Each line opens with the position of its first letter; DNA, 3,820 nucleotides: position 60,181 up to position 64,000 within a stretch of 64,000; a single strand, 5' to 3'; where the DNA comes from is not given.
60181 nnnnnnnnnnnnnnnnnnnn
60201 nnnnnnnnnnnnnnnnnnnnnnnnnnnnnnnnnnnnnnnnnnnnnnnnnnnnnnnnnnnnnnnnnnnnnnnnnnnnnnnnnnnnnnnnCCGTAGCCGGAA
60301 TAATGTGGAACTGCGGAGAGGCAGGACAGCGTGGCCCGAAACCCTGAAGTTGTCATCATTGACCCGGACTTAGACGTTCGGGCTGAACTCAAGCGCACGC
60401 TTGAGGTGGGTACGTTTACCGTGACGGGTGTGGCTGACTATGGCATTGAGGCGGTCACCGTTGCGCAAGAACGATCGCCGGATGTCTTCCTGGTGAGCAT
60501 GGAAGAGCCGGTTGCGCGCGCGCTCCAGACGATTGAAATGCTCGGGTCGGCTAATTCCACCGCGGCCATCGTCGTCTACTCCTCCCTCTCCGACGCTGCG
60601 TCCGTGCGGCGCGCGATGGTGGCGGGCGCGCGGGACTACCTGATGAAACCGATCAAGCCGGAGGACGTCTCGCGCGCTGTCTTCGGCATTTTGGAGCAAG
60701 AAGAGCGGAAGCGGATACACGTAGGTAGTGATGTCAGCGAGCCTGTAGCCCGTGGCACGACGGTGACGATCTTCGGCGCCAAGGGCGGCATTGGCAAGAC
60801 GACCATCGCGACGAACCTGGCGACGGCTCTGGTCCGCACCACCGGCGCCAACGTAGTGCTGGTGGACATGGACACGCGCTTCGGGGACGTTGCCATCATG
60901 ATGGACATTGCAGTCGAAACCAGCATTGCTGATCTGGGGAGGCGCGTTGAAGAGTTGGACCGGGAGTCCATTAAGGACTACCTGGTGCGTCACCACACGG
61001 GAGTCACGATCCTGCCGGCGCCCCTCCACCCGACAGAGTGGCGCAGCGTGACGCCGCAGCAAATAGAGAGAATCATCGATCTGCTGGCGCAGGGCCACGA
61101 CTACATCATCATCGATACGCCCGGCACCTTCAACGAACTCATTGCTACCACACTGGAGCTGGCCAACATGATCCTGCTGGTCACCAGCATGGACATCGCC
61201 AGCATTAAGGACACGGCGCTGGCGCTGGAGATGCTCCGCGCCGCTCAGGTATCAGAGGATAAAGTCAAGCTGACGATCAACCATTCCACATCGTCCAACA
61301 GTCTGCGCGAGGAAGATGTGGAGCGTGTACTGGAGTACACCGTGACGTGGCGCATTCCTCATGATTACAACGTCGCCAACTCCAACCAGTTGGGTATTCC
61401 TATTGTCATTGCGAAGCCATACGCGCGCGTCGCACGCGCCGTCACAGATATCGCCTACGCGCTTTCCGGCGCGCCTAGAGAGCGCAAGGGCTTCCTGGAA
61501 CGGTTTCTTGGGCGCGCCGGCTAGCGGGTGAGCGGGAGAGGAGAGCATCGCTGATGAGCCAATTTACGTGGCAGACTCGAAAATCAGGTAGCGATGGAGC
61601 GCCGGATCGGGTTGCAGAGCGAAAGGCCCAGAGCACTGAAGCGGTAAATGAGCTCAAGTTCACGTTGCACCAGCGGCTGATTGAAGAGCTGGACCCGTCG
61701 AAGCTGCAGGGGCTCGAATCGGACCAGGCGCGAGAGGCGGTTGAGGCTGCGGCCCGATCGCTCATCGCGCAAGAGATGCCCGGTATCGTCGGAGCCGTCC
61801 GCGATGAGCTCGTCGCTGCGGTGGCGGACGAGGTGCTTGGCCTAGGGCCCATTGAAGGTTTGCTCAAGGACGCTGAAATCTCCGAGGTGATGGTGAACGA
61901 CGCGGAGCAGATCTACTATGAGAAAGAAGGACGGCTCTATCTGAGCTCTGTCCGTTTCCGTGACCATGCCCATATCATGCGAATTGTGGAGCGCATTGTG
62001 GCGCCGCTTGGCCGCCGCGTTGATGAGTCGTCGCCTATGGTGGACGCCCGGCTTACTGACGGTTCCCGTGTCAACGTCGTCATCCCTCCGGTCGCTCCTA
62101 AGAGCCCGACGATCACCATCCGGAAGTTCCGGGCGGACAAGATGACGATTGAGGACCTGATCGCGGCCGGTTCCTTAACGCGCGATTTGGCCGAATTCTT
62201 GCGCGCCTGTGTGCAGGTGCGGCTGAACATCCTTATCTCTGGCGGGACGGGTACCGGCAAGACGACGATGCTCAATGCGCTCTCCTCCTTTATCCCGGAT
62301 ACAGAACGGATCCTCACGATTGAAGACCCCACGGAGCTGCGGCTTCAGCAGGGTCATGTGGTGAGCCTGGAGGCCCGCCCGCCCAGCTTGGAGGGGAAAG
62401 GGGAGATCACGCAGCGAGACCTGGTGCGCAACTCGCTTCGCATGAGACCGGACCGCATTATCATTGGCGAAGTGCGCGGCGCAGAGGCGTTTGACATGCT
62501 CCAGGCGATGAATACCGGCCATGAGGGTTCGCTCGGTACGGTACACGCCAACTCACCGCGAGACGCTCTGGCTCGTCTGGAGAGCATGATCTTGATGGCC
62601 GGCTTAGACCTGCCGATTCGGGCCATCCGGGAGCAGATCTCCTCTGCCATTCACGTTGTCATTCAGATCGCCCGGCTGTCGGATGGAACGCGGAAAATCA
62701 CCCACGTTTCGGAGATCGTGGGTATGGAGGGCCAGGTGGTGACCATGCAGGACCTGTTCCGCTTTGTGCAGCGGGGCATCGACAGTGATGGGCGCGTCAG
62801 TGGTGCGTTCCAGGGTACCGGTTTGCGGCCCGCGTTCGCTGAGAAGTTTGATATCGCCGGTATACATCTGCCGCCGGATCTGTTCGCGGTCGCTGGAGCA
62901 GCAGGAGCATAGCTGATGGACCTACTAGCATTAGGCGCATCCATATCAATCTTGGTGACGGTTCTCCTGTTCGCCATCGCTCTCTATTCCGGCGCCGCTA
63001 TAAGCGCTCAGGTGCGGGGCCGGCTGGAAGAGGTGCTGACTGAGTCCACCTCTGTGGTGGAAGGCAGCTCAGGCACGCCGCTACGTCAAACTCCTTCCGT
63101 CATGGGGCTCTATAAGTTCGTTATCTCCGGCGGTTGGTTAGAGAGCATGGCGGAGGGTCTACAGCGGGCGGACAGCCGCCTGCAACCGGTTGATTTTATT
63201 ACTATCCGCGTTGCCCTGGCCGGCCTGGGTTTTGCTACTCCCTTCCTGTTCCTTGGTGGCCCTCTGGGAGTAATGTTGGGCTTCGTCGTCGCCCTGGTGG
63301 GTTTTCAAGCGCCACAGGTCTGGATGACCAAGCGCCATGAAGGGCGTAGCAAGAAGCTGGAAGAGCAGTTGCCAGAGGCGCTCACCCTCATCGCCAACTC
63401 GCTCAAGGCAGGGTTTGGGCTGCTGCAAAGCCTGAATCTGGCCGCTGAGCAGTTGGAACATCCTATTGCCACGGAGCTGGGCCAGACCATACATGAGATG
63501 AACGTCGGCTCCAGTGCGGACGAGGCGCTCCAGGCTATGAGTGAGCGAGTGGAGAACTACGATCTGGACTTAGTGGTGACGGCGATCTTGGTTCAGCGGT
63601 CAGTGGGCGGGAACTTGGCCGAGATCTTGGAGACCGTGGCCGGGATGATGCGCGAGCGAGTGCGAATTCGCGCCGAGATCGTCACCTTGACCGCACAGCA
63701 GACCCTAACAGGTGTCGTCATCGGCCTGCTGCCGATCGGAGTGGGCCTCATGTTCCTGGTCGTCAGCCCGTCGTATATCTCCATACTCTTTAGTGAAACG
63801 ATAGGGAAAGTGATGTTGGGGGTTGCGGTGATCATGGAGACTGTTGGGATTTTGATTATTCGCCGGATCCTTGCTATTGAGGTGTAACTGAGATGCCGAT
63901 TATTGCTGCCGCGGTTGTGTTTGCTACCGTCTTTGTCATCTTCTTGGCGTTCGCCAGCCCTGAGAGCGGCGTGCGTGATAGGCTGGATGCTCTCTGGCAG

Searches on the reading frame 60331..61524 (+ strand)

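Call 3: search_protein_families(library=pfam, proteins=[window:60331-61524:+])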
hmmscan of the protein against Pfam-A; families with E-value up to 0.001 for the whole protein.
window:60331-61524:+ (397 aa): 10 families
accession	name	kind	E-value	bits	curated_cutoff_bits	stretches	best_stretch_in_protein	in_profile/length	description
PF13614.12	AAA_31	-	6.9e-15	55.9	27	1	144-303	3-165/177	AAA domain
PF10609.15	ParA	-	4e-14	53.1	27.1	1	144-377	5-244/246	NUBPL iron-transfer P-loop NTPase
PF00072.30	Response_reg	-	1.5e-13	51.3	30.2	1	7-117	1-110/111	Response regulator receiver domain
PF01656.29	CbiA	-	4.2e-11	43.3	25.4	1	145-355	1-122/125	CobQ/CobB/MinD/ParA nucleotide binding domain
PF09140.17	MipZ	-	5.2e-10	39.5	20.7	1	150-288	8-130/262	ATPase MipZ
PF06564.18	CBP_BcsQ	-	2e-09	37.8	21.3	1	144-292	3-152/234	Cellulose biosynthesis protein BcsQ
PF00142.24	Fer4_NifH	-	3.9e-05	23.7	25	1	145-228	3-84/271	4Fe-4S iron sulfur cluster binding proteins, NifH/frxC family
PF00448.28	SRP54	-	4.7e-05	23.6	22.7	0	146-187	5-45/196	SRP54-type protein, GTPase domain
PF16575.11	CLP1_P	-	7.2e-05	23.1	26.6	1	154-306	5-151/188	mRNA cleavage and polyadenylation factor CLP1 P-loop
PF13481.12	AAA_25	-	0.00011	22.4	27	1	140-263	30-151/195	AAA domain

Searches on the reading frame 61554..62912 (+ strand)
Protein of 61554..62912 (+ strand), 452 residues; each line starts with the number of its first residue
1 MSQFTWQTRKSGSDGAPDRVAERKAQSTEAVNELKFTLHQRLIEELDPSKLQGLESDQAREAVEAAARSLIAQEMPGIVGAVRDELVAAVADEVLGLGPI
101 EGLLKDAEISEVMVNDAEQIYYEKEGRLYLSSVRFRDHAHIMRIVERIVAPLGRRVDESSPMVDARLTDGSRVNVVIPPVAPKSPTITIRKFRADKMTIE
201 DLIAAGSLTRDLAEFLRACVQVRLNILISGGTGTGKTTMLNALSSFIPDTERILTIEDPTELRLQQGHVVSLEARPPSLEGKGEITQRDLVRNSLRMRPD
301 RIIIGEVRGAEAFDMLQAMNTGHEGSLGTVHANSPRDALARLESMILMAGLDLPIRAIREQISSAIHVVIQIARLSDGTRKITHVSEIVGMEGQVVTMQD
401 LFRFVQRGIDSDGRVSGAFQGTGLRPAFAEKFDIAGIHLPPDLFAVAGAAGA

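Call 3: search_protein_families(library=pfam, proteins=[window:61554-62912:+])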
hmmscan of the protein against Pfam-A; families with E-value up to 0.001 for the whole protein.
window:61554-62912:+ (452 aa): 2 families
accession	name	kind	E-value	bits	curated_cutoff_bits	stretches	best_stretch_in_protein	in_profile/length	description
PF00437.27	T2SSE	-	1e-68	232.1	24.9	1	96-381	4-287/370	Type II/IV secretion system protein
PF13191.12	AAA_16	-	0.00066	20.7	32.6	0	210-255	10-56/167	AAA ATPase domain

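Call 10: find_related_loci(query=window:61554-62912:+, collection=genome_contigs, flank=10000)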
Query window:61554-62912:+ (452 aa) in genome_contigs; peptide patterns used: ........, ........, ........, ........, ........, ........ (x = any residue, [..] = any of these).
600 stretches matched a pattern (row limit reached: there are more); 598 encode a relative of the query (tblastn E <= 1e-3); the best 80 are kept; 80 distinct loci.
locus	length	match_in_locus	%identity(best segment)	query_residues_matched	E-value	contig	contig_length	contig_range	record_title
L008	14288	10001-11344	77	1-448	0e+0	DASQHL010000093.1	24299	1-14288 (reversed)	MAG TPA_asm: Dehalococcoidia bacterium isolate SMAG_U11832 k141_356520, whole genome shotgun sequence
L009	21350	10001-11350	77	1-448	0e+0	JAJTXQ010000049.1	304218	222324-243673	MAG: Dehalococcoidia bacterium isolate DTUCFX13 49-Genome44, whole genome shotgun sequence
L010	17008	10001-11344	79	1-445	0e+0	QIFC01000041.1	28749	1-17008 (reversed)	MAG: Chloroflexi bacterium isolate SZUA-185 Ga0063294_10000447, whole genome shotgun sequence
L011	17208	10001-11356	75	1-448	0e+0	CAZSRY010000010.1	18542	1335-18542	MAG TPA_asm: uncultured Dehalococcoidia bacterium isolate binchicken_co89_500 genome assembly, contig: NODE_5338_length_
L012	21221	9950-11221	75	26-449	0e+0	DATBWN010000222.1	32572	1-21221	MAG TPA_asm: Dehalococcoidia bacterium isolate SMAG_U7542 k141_1538289, whole genome shotgun sequence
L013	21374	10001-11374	77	1-449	0e+0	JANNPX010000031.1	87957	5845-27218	MAG: Chloroflexota bacterium isolate SOY_31_metabat_89 SOY_31_k141_200233, whole genome shotgun sequence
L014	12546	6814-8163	61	1-444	0e+0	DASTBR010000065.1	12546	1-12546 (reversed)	MAG TPA_asm: Dehalococcoidia bacterium isolate SMAG_U771 k141_1618082, whole genome shotgun sequence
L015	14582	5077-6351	62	14-437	1e-171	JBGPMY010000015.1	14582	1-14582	MAG: Dehalococcoidia bacterium isolate OBJ_0618_7090110_227 k141_10550681_length_14582_cov_14.0000, whole genome shotgun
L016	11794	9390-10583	69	51-448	1e-170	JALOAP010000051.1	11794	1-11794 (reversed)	MAG: Dehalococcoidia bacterium isolate SO_2017_LW2 bin 30 scaffold_11841_c1_LW138R_2017, whole genome shotgun sequence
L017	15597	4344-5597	66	26-444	3e-170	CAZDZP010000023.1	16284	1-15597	MAG TPA_asm: uncultured Anaerolineaceae bacterium isolate SRP072547_co1_251 genome assembly, contig: NODE_5950_length_16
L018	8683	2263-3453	67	51-447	1e-167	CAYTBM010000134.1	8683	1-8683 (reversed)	MAG TPA_asm: uncultured Anaerolineaceae bacterium isolate binchicken_co197_498 genome assembly, contig: NODE_15663_lengt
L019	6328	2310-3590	59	8-439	1e-168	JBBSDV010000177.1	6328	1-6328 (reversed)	MAG: Dehalococcoidia bacterium isolate LS1_sbin.24 LS1_sbin.24_K_97638_L_6328_cov_23.5408, whole genome shotgun sequence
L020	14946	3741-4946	62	38-439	1e-164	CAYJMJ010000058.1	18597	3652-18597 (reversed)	MAG TPA_asm: uncultured Dehalococcoidia bacterium isolate ERP124720_co1_29 genome assembly, contig: NODE_3787_length_185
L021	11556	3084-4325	64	33-446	2e-164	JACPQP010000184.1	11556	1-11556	MAG: Chloroflexi bacterium isolate NC_groundwater_656_Ag_B-0.1um_68_36 B_1_S1_Biohub_coassembly_k141_1448991, whole geno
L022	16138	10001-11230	61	38-445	3e-164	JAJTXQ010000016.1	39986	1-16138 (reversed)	MAG: Dehalococcoidia bacterium isolate DTUCFX13 16-Genome44, whole genome shotgun sequence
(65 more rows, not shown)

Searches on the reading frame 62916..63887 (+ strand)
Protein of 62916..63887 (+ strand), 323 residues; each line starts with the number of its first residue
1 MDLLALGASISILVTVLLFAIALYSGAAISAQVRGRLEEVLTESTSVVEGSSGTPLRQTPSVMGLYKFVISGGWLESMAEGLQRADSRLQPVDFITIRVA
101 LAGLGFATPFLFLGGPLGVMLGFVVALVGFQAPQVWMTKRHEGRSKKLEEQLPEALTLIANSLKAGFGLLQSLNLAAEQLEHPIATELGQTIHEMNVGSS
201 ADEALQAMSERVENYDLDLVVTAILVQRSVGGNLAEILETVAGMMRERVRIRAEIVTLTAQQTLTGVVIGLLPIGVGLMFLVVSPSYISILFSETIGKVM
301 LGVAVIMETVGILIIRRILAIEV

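Call 89: find_encoding_contigs(protein=window:62916-63887:+, flank=10000, max_places=6)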
Protein window:62916-63887:+ (323 aa): 6 contigs read that carry it; 6 places shown.
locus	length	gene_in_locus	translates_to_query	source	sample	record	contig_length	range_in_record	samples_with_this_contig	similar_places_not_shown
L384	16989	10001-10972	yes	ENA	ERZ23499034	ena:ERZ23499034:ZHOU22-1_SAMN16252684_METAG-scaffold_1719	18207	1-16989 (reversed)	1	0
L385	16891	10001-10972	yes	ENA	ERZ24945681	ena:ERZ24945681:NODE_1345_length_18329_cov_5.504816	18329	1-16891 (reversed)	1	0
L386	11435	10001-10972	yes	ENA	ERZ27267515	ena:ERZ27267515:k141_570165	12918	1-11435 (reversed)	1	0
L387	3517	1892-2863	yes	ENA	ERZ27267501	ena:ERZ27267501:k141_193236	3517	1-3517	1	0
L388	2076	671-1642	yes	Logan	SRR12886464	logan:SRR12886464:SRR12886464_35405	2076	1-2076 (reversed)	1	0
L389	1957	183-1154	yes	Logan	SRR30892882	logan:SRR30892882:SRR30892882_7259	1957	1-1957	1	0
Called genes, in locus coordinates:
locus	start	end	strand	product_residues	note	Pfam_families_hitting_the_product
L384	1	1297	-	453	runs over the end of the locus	PF13191:AAA_16 (weak)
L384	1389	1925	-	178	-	-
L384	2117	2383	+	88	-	-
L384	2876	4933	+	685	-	PF00092:VWA, PF13519:VWA_2, PF13768:VWA_3, PF17957:Big_7 (faint)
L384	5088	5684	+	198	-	PF04542:Sigma70_r2, PF08281:Sigma70_r4_2, PF04545:Sigma70_r4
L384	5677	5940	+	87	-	-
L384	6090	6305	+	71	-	PF04964:Flp_Fap (weak)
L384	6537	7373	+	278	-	PF08666:SAF (weak), PF16976:RcpC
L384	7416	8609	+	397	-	PF00072:Response_reg, PF01656:CbiA, PF06564:CBP_BcsQ, PF09140:MipZ, PF10609:ParA, PF13614:AAA_31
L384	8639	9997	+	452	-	PF00437:T2SSE, PF27713:UCP018868 (weak)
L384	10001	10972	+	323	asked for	PF00482:T2SSF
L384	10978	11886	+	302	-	PF00482:T2SSF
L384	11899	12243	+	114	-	PF02643:DUF192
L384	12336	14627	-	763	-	-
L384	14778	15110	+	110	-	-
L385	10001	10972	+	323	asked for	PF00482:T2SSF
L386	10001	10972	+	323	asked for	PF00482:T2SSF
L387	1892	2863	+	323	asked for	PF00482:T2SSF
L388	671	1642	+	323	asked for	PF00482:T2SSF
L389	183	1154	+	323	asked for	PF00482:T2SSF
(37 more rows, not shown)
